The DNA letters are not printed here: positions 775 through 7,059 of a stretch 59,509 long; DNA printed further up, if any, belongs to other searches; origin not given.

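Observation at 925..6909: Recurrent [A/T/G/S]-G-L-E-E pentapeptide punctuating a giant protein at domain borders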

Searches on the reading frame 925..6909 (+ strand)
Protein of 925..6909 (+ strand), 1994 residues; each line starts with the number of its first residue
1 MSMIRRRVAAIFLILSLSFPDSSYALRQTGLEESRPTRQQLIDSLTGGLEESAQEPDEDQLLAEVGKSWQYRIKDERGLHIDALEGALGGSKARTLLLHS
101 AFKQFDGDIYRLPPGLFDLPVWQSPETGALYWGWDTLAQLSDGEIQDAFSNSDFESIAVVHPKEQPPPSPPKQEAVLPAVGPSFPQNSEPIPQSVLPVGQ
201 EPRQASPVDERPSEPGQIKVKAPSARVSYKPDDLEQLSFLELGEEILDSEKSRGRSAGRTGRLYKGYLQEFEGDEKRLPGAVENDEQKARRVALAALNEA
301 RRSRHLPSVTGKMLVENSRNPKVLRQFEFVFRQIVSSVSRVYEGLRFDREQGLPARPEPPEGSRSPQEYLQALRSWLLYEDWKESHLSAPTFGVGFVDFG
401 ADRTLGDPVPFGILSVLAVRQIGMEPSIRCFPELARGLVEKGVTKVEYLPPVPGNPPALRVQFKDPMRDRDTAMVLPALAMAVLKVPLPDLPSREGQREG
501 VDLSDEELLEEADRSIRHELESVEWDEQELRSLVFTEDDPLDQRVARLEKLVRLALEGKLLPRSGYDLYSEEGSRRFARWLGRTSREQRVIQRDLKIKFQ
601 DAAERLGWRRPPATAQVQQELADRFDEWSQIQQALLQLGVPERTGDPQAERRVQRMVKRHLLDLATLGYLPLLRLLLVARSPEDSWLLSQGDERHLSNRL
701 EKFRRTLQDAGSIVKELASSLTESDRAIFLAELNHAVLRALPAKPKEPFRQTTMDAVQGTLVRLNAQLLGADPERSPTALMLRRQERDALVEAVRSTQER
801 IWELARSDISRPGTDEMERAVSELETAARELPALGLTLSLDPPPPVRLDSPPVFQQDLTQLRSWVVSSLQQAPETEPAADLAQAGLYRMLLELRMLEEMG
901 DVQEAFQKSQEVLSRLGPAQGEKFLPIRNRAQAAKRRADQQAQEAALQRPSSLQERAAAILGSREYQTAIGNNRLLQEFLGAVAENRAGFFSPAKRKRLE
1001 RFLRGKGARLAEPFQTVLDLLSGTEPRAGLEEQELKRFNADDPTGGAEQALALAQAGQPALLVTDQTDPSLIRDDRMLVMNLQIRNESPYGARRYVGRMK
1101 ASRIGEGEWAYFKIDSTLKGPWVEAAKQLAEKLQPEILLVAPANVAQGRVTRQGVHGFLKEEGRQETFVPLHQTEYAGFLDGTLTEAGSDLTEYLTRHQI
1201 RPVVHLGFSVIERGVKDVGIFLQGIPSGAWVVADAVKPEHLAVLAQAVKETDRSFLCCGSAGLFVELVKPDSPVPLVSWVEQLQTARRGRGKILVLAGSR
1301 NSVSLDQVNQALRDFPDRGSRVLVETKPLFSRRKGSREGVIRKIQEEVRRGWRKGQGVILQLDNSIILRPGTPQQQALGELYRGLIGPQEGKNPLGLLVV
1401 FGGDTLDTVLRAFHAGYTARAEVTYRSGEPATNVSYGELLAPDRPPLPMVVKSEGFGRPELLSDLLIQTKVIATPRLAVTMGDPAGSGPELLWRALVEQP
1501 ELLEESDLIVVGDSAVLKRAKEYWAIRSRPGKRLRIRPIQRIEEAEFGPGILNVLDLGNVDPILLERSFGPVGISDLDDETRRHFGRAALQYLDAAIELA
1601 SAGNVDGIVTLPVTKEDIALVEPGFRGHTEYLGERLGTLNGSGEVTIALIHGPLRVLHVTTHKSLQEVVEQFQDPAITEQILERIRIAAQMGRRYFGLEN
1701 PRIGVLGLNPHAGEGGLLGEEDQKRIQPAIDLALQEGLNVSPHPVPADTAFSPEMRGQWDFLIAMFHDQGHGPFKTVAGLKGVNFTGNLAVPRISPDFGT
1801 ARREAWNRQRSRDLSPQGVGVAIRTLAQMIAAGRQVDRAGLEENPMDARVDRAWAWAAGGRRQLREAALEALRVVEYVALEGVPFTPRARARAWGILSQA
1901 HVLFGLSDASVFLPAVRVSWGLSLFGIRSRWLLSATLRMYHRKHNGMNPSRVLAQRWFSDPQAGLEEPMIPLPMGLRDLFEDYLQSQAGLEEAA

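Call 8: search_protein_families(library=pfam, proteins=[window:925-6909:+], max_evalue=0.01)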
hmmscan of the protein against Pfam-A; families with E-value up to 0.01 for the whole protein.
window:925-6909:+ (1994 aa): 3 families
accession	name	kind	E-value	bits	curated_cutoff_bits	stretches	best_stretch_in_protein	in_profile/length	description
PF04166.17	PdxA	-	4.7e-67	226.8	27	1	1507-1807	4-271/286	Pyridoxal phosphate biosynthetic protein PdxA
PF07005.16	SBD_N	-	3.5e-26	92.8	25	1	1040-1264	5-227/230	Sugar-binding N-terminal domain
PF17042.10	NBD_C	-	5.1e-05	24.3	28.3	1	1294-1461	1-167/168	Nucleotide-binding C-terminal domain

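Call 19: search_protein_families(library=ncbifam, proteins=[window:925-6909:+], max_evalue=1)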
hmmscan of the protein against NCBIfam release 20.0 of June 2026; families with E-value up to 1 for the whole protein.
window:925-6909:+ (1994 aa): 10 families
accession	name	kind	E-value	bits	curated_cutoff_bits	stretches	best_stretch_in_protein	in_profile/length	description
TIGR00557.1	pdxA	equivalog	3.5e-68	230.4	290.35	1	1476-1809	1-303/320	4-hydroxythreonine-4-phosphate dehydrogenase PdxA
NF003699.0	PRK05312.1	equivalog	2.8e-57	194.6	378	1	1475-1805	5-312/340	4-hydroxythreonine-4-phosphate dehydrogenase PdxA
NF002891.0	PRK03371.1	equivalog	7.6e-55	186.4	583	1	1477-1809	5-309/326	D-threonate 4-phosphate dehydrogenase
NF002992.0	PRK03743.1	equivalog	3.4e-54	184.3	470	1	1474-1802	4-304/333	4-hydroxythreonine-4-phosphate dehydrogenase PdxA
NF002520.0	PRK01909.1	equivalog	4.2e-49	167.6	476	1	1474-1802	5-299/329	4-hydroxythreonine-4-phosphate dehydrogenase PdxA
NF002744.0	PRK02746.1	equivalog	2.9e-38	131.9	425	1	1472-1801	7-315/346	4-hydroxythreonine-4-phosphate dehydrogenase PdxA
NF003040.0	PRK03946.1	equivalog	4.3e-30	105.2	376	1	1583-1810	75-287/307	4-hydroxythreonine-4-phosphate dehydrogenase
NF047819.1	ThrnKinDtnkGamma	equivalog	3.9e-19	68.8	450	1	1040-1466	7-413/422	D-threonate kinase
NF043035.1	OxoTetrKin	equivalog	1.7e-07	30.5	350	1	1040-1314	6-275/418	3-oxo-tetronate kinase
NF001033.0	PRK00114.1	equivalog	0.21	10.7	244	0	1174-1251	127-201/297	Hsp33 family molecular chaperone HslO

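Call 99: search_protein_families(library=padloc, proteins=[window:925-6909:+], max_evalue=0.001)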
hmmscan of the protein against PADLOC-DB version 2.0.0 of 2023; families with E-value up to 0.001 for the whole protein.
window:925-6909:+ (1994 aa): 0 families
